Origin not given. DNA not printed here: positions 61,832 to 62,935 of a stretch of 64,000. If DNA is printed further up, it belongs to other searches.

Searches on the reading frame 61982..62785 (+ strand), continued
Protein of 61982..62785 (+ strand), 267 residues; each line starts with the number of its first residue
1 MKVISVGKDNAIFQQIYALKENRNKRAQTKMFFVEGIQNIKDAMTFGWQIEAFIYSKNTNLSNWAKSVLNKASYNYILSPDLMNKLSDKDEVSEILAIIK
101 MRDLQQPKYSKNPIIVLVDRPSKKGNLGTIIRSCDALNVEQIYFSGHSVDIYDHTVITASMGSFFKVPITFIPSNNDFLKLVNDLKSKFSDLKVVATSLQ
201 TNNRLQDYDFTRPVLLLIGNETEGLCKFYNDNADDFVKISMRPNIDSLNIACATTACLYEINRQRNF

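Call 45: find_encoding_contigs(protein=P0249, flank=5000, max_places=2)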
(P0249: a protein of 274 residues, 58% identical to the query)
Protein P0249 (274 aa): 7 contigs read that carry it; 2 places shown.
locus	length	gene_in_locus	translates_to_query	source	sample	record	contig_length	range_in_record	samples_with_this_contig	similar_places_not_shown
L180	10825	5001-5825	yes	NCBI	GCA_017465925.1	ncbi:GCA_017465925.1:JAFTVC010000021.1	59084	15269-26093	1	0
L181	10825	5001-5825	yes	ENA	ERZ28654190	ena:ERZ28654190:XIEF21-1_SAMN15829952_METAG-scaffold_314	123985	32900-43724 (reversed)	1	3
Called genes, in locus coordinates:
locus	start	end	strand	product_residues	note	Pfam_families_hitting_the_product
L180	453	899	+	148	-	PF00572:Ribosomal_L13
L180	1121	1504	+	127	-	PF00380:Ribosomal_S9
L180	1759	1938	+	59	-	PF01165:Ribosomal_S21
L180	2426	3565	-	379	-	-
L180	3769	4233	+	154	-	PF00583:Acetyltransf_1, PF13673:Acetyltransf_10 (weak), PF13508:Acetyltransf_7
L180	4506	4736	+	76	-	-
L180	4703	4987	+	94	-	PF00857:Isochorismatase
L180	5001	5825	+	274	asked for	PF22435:MRM3-like_sub_bind, PF22655:SpoU_sub_bind_like, PF00588:SpoU_methylase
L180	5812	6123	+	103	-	-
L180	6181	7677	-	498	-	-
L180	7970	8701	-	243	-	PF03009:GDPD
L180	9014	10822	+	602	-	PF00009:GTP_EFTU, PF22042:EF-G_D2 (weak), PF03144:GTP_EFTU_D2, PF00679:EFG_C, PF06421:LepA_C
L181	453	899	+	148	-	PF00572:Ribosomal_L13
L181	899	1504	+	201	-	PF00380:Ribosomal_S9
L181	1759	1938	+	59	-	PF01165:Ribosomal_S21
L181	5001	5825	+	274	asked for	PF22435:MRM3-like_sub_bind, PF22655:SpoU_sub_bind_like, PF00588:SpoU_methylase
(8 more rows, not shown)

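Call 70: search_dna_similar(query=window:61982-62785:+, collection=plasmids, mode=protein, max_rows=12)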
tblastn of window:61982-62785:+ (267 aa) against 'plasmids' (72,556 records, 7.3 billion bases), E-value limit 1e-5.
Records with a match: 105; places in all: 124; records where one place covers at least 80% of the query: 53.
Best place of each record, by identity: <60% 105.
By first word of the organism name: Clostridioides 12; Escherichia 9; Streptomyces 5; Acinetobacter 5; Vibrio 5; Klebsiella 5; Sinorhizobium 4; Listeria 4; Prevotella 3; Phocaeicola 3; and 37 more.
By predicted mobility (MOB-suite, as given by PLSDB): non-mobilizable 88; mobilizable 12; conjugative 5.
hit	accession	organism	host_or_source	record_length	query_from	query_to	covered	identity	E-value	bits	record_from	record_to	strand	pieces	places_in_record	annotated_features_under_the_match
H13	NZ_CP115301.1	Streptomyces camelliae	microorganism,rhizosphere soil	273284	10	265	96%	36.9%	9e-46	171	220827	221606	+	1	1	TrmH family RNA methyltransferase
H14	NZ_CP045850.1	Streptomyces clavuligerus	pure culture single spore ...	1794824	10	266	96%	36.0%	1e-51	187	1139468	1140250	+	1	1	none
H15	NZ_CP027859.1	Streptomyces clavuligerus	Cell culture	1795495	10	266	96%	36.0%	1e-51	187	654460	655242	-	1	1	none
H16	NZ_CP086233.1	Streptomyces clavuligerus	whole organism,soil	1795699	10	266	96%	36.0%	1e-51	187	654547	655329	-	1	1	none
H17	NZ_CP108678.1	Streptomyces sp. NBC_01216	-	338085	36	265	86%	35.9%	3e-39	152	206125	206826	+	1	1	none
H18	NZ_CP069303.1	Shinella sp. PSBB067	monoisolate,Minnesota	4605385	10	264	96%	31.6%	8e-27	116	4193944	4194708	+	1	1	none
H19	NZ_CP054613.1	Paenibacillus cellulosilyticus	cell culture,soil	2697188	17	266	94%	30.3%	2e-27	117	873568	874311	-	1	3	none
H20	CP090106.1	Sinorhizobium meliloti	Medicago,Cell culture,Plant nodule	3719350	10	264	96%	29.4%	3e-26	114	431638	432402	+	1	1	RNA methyltransferase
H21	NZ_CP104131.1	Sinorhizobium sp. K101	Phaseolus vulgaris,cell ...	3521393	10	264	96%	29.4%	5e-26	114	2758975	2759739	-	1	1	none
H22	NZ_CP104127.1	Sinorhizobium sp. M103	Phaseolus vulgaris,cell ...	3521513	10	264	96%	29.4%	5e-26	114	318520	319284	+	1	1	none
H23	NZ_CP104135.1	Sinorhizobium sp. C101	Phaseolus vulgaris,cell ...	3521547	10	264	96%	29.4%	5e-26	114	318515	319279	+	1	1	none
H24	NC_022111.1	Prevotella sp. oral taxon 299 str. F0039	Homo sapiens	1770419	6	264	97%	28.1%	3e-12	73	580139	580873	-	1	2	none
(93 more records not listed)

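Call 78: search_protein_families(library=padloc, proteins=[window:61982-62785:+], max_evalue=0.01)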
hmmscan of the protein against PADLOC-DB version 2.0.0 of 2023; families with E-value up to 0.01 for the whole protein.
window:61982-62785:+ (267 aa): 0 families
